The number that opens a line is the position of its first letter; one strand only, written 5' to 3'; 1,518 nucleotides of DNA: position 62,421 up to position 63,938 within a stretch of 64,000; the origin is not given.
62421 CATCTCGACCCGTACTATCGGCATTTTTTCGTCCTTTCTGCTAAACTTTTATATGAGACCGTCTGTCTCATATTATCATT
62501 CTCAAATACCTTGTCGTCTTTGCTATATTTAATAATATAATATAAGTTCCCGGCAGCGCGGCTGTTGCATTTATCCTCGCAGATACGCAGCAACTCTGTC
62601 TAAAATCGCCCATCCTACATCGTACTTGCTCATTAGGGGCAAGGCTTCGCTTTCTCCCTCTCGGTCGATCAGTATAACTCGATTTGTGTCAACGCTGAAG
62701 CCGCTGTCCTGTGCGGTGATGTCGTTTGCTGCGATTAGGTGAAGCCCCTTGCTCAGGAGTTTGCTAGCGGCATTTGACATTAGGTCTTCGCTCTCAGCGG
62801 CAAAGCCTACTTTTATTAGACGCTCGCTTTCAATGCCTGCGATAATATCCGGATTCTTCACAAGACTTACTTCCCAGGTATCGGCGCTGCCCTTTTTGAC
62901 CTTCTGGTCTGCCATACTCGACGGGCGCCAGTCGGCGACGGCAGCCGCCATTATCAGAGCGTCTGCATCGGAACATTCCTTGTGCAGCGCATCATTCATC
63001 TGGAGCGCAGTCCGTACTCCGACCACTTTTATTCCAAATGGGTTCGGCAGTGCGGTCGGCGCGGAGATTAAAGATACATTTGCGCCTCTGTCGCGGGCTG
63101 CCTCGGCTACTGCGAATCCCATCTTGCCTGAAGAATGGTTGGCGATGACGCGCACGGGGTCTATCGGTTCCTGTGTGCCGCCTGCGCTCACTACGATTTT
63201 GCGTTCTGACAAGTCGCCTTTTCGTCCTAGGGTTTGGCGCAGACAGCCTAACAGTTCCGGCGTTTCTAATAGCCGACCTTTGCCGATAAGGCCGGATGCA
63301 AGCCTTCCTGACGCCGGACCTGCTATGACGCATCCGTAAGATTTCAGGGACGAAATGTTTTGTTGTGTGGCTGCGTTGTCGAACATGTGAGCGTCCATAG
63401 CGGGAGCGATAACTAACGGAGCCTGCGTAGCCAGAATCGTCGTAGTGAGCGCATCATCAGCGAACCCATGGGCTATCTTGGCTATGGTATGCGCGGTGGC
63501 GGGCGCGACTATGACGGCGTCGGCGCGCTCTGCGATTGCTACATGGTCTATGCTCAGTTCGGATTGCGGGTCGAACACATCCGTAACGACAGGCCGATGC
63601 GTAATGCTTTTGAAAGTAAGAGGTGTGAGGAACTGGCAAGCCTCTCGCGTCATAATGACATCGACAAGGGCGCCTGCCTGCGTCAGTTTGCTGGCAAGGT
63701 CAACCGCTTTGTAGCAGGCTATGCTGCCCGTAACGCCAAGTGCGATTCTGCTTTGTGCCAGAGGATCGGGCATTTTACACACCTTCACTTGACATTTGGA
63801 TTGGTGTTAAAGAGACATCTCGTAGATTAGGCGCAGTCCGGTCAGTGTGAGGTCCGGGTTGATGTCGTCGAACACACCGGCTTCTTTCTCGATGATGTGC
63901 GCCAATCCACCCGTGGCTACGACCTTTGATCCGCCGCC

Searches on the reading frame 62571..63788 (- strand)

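Call 89: search_protein_families(library=pfam, proteins=[window:62571-63788:-], max_evalue=0.0001)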
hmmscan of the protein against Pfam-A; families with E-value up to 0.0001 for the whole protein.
window:62571-63788:- (405 aa): 2 families
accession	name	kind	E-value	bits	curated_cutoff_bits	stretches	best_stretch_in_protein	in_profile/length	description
PF04127.22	DFP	-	7.5e-66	221.9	22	1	194-374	2-186/186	DNA/pantothenate metabolism flavoprotein C-terminal domain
PF02441.25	Flavoprotein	-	9e-33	113.6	22.7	1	14-185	2-160/162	Flavoprotein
